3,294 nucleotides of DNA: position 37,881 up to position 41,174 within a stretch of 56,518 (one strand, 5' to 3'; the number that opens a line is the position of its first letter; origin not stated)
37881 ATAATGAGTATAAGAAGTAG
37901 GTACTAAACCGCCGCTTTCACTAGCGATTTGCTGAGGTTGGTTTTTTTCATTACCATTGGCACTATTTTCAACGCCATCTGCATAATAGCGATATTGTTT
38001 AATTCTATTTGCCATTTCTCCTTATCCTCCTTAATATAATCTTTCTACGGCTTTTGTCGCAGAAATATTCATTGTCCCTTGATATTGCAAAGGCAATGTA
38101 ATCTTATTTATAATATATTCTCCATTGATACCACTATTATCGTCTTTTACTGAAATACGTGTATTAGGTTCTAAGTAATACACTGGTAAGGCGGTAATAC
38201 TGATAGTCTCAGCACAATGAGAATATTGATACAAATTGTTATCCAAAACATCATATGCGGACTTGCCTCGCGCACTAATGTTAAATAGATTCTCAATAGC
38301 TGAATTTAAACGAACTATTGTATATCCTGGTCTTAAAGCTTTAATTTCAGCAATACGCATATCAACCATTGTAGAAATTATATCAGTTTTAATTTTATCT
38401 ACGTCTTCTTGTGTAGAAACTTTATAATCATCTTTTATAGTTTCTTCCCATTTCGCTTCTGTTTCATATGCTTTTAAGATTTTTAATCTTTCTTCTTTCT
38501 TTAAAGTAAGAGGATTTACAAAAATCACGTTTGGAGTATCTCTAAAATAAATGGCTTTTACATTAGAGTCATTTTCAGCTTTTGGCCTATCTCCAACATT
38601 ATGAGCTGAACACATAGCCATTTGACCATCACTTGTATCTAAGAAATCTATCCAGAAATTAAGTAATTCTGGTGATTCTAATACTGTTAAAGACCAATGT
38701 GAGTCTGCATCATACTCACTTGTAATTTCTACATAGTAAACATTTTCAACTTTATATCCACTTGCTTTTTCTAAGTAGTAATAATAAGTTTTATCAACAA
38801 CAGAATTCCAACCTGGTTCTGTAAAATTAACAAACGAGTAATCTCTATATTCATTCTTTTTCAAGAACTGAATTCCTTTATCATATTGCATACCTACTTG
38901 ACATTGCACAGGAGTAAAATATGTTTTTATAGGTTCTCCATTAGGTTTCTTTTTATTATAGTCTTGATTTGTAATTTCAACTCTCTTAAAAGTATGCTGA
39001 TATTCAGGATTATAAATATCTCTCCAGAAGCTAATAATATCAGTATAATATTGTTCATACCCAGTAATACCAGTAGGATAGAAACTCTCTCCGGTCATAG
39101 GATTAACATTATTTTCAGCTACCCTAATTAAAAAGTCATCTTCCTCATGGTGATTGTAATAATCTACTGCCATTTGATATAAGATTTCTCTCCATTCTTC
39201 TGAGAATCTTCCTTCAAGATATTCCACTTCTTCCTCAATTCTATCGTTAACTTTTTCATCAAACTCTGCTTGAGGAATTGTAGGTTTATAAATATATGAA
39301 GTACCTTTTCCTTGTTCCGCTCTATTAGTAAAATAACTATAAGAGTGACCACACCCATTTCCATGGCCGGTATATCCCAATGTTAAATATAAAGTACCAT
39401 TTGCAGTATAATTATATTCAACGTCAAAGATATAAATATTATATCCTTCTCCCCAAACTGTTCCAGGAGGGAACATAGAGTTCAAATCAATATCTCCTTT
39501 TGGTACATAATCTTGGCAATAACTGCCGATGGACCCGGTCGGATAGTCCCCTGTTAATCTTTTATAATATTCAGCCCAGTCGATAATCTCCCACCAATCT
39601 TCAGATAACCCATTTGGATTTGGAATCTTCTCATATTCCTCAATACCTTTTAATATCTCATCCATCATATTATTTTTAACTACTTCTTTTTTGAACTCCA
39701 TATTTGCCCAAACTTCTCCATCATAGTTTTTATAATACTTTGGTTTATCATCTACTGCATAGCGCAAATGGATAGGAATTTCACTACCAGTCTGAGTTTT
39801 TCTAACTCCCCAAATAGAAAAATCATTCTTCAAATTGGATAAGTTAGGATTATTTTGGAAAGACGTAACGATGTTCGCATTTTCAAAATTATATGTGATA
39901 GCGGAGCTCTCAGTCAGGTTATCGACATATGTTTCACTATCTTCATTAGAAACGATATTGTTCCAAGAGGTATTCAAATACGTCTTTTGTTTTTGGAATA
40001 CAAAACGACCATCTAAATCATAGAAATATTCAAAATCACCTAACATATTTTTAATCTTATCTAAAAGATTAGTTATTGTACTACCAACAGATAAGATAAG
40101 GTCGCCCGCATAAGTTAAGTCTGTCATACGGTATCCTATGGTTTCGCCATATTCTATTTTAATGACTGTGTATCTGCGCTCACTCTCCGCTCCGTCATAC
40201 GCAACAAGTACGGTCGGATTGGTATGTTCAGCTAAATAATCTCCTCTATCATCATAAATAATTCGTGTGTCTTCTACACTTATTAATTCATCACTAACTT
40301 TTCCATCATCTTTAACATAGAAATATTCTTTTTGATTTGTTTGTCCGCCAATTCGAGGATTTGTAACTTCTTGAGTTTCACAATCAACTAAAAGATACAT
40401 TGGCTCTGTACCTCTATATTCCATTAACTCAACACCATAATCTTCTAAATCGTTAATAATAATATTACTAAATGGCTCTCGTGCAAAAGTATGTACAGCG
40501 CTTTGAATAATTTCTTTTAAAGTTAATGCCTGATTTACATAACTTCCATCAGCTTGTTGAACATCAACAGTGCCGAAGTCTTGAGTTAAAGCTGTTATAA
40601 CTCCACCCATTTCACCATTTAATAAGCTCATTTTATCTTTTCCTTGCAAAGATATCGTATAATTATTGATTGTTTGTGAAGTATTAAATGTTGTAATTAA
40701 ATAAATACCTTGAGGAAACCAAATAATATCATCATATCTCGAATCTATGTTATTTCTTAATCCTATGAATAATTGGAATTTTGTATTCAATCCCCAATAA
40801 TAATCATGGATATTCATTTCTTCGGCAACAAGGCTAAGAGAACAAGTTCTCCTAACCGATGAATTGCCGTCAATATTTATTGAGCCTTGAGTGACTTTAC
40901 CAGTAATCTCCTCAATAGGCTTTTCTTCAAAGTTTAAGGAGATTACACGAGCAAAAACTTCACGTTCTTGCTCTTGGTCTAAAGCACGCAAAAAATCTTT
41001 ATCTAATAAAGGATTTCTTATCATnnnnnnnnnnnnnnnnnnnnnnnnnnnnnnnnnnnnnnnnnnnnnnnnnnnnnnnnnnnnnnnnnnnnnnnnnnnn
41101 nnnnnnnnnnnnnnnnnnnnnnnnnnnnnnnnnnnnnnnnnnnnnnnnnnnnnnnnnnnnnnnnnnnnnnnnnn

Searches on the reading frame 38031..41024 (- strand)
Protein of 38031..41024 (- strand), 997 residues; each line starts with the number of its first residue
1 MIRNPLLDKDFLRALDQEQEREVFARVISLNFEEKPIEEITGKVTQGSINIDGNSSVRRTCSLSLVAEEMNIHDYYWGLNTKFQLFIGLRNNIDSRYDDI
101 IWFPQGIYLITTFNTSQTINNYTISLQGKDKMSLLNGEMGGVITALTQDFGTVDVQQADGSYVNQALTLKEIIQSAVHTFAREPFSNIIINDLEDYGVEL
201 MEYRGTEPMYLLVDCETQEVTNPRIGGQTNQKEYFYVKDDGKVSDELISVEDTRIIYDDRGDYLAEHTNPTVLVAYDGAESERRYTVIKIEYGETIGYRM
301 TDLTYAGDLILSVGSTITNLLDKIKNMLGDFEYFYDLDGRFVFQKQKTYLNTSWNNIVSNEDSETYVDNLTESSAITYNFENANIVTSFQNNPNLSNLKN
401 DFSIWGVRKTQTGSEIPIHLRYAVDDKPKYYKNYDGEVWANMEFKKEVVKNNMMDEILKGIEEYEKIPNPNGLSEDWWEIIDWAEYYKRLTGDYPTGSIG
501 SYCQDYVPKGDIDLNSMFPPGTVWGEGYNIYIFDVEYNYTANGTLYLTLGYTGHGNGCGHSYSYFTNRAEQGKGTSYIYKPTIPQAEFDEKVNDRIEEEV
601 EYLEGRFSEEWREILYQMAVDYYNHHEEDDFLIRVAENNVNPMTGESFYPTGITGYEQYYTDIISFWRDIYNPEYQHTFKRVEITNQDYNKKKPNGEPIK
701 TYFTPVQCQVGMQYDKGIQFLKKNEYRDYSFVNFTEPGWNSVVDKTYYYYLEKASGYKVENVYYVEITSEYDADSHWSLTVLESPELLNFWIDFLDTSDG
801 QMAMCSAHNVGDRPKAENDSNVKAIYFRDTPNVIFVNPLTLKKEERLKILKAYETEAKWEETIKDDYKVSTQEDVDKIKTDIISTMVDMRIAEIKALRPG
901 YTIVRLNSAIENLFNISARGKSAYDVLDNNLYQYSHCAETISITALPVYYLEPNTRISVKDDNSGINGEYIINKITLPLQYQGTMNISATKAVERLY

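Call 12: search_protein_families(library=phrogs, proteins=[window:38031-41024:-], max_evalue=0.001)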
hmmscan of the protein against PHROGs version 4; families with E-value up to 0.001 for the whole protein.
window:38031-41024:- (997 aa): 2 families
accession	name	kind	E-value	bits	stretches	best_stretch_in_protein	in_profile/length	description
phrog_32343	-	unknown function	7.3e-40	137.8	3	10-200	13-199/921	-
phrog_1887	-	tail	3.6e-10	40.4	1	26-136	305-419/670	tail protein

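Call 56: search_protein_families(library=pfam, proteins=[window:38031-41024:-], max_evalue=0.01)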
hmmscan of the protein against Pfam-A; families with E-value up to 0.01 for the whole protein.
window:38031-41024:- (997 aa): 1 family
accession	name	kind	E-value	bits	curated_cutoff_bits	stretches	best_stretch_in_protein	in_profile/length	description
PF16467.10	DUF5048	-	0.00052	20.6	32.3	1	922-991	30-98/103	Domain of unknown function (DUF5048)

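Call 92: search_dna_similar(collection=phages, query=window:38031-41024:-, mode=protein, max_evalue=0.00001, max_rows=10)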
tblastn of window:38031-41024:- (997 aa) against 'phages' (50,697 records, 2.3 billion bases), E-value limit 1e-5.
Records with a match: 15; places in all: 15; records where one place covers at least 80% of the query: 0.
Best place of each record, by identity: <60% 15.
By first word of the organism name: Enterococcus 7; Enterocloster 6; Bacteriophage 1; Phage 1.
By host as written in the record: Enterococcus faecium 4; Enterocloster bolteae DA473 3; - 2; Enterococcus faecalis 2; Enterocloster bolteae DA457 2; Enterococcus faecium 374iF1 (22) 1; Enterocloster bolteae Q14 1.
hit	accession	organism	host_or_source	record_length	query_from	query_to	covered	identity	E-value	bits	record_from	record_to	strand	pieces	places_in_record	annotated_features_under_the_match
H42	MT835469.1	Bacteriophage sp.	human fecal samples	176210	6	996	63%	32.2%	4e-41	255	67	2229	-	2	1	record has no annotation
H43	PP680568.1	Enterococcus phage VRE9_2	Enterococcus faecium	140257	11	991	50%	29.3%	1e-26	182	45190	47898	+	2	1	hypothetical protein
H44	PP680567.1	Enterococcus phage VRE9_1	Enterococcus faecium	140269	11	991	50%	29.3%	1e-26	182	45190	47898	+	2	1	hypothetical protein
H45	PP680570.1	Enterococcus phage VRE9_4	Enterococcus faecium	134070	11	991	50%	29.1%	1e-25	180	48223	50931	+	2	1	hypothetical protein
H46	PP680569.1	Enterococcus phage VRE9_3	Enterococcus faecium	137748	11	991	50%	28.9%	8e-26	179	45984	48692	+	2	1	hypothetical protein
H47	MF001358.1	Enterococcus phage EF1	Enterococcus faecalis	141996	11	991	50%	28.9%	8e-26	179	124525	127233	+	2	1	hypothetical protein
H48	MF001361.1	Enterococcus phage EF5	Enterococcus faecalis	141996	11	991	50%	28.9%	8e-26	179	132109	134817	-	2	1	hypothetical protein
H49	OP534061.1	Enterococcus phage H1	Enterococcus faecium 374iF1 (22)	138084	11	992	51%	28.7%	4e-25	177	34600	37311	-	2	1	hypothetical protein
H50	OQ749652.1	Phage Phass-1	human gut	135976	6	429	43%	28.9%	5e-33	145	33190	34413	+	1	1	hypothetical protein (x4)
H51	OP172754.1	Enterocloster phage CB457P2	Enterocloster bolteae DA457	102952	30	146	12%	30.6%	4e-7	61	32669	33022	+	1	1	hypothetical protein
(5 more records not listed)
